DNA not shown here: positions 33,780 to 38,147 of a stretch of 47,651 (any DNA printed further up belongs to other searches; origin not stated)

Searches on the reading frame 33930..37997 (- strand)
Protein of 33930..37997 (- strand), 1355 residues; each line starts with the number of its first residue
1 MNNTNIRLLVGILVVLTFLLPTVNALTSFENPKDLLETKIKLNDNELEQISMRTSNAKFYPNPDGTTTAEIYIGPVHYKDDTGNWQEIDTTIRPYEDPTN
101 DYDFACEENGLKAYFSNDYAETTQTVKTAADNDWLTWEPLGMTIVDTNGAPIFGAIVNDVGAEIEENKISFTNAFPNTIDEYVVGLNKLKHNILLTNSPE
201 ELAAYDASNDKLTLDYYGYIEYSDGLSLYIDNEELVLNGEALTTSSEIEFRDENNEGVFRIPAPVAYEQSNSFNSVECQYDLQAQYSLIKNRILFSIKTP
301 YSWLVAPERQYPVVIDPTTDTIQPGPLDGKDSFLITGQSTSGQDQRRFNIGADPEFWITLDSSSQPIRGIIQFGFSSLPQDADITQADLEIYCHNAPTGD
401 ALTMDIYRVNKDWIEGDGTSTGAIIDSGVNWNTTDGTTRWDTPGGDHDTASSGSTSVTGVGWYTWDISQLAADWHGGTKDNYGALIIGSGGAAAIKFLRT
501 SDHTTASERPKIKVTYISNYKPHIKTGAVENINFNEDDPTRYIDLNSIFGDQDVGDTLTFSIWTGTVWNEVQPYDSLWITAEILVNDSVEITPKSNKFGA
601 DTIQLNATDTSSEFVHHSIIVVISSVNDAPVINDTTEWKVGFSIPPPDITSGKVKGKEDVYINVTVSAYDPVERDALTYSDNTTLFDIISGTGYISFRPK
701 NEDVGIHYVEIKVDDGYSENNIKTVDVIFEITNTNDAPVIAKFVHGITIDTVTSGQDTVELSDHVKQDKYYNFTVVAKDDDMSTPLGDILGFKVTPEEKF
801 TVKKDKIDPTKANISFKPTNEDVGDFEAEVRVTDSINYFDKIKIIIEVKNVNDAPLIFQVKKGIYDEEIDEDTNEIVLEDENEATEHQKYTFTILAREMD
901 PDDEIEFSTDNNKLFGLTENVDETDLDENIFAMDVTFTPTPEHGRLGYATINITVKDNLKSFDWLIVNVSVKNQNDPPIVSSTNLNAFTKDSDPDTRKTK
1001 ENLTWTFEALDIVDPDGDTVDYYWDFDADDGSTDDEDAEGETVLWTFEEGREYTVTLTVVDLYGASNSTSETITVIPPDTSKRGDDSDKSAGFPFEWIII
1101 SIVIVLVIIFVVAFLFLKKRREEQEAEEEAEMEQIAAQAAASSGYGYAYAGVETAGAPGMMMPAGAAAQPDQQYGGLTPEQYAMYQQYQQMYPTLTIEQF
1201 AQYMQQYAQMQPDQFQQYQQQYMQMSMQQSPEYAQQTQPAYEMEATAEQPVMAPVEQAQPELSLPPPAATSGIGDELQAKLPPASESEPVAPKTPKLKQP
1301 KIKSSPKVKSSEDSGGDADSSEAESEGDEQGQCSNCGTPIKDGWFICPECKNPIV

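Call 39: search_protein_families(library=pfam, proteins=[window:33930-37997:-])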
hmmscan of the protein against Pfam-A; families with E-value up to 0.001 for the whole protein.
window:33930-37997:- (1355 aa): 6 families
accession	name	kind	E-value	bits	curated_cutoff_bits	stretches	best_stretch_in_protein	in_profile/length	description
PF18911.6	PKD_4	-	4.5e-10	39.9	27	1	997-1074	12-82/85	PKD domain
PF24517.2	CBM96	-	2.5e-08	34.4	26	1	345-512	18-160/164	Carbohydrate-binding module family 96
PF00801.26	PKD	-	1.4e-07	31.8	23.5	1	1001-1072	13-78/80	PKD domain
PF06848.17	Disaggr_repeat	-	1.8e-05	24.9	33.9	1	357-514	18-179/179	Disaggregatase related repeat domain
PF17963.7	Big_9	-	7.3e-05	24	23.6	0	531-615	10-82/89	Bacterial Ig domain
PF13248.11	Zn_ribbon_3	-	0.00097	19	27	0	1332-1350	4-22/26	zinc-ribbon domain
